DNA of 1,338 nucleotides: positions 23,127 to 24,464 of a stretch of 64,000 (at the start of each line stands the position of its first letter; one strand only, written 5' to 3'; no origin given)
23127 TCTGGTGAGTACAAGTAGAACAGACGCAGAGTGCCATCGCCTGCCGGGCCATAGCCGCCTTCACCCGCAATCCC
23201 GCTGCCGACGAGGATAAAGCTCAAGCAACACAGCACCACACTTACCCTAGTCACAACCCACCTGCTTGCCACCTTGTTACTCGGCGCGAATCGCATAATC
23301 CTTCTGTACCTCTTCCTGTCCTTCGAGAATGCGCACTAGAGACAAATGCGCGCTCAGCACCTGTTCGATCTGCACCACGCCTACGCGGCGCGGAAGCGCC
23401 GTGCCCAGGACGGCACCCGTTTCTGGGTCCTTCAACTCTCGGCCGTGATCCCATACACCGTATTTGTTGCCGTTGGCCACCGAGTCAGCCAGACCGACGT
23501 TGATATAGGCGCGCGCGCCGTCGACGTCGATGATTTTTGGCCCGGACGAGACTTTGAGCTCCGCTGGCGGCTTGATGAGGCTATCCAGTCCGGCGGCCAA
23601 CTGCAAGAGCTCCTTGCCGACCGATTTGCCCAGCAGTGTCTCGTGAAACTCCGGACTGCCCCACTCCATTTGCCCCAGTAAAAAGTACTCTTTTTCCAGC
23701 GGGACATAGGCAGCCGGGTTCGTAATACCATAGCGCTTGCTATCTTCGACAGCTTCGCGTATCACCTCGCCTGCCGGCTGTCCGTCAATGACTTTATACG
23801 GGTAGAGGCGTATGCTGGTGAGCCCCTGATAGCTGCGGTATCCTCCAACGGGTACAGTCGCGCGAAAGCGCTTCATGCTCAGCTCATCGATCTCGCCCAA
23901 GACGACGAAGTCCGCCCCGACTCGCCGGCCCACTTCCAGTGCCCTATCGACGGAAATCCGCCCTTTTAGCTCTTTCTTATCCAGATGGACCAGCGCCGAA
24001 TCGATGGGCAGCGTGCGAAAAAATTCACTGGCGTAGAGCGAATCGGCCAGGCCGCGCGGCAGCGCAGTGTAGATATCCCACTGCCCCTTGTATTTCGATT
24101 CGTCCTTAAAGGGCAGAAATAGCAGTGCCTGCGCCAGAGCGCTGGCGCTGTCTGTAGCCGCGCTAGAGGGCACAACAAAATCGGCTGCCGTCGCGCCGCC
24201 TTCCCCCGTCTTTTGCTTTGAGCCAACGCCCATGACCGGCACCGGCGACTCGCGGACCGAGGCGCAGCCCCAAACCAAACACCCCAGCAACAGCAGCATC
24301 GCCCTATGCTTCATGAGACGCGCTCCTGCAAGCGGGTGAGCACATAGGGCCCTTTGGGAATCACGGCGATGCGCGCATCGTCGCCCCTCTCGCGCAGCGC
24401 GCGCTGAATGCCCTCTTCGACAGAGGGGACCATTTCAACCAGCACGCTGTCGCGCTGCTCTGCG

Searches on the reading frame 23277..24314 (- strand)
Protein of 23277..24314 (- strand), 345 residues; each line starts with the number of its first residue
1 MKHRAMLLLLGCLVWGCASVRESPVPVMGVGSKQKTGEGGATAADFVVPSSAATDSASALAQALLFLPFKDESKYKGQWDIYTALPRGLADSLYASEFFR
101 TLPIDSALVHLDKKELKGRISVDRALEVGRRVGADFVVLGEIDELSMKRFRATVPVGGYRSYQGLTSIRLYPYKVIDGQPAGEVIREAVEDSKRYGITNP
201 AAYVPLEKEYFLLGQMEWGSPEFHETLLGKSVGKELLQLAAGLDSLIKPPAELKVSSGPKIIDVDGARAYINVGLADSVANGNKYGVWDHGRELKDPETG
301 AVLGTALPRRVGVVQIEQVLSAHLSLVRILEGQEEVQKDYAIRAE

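Call 3: search_protein_families(library=pfam, proteins=[window:23277-24314:-], max_evalue=0.01)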
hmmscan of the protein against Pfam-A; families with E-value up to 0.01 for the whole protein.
window:23277-24314:- (345 aa): 0 families

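Call 4: search_protein_families(library=ncbifam, proteins=[window:23277-24314:-], max_evalue=0.01)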
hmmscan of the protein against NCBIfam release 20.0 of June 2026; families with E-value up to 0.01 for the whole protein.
window:23277-24314:- (345 aa): 0 families

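Call 50: search_protein_families(library=pfam, proteins=[window:23277-24314:-], max_evalue=1)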
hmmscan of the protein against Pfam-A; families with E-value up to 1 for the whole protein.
window:23277-24314:- (345 aa): 1 family
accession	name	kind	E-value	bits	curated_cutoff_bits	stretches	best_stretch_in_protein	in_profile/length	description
PF13036.11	LpoB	-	0.061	13.7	22.3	1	111-145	79-113/147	Peptidoglycan-synthase activator LpoB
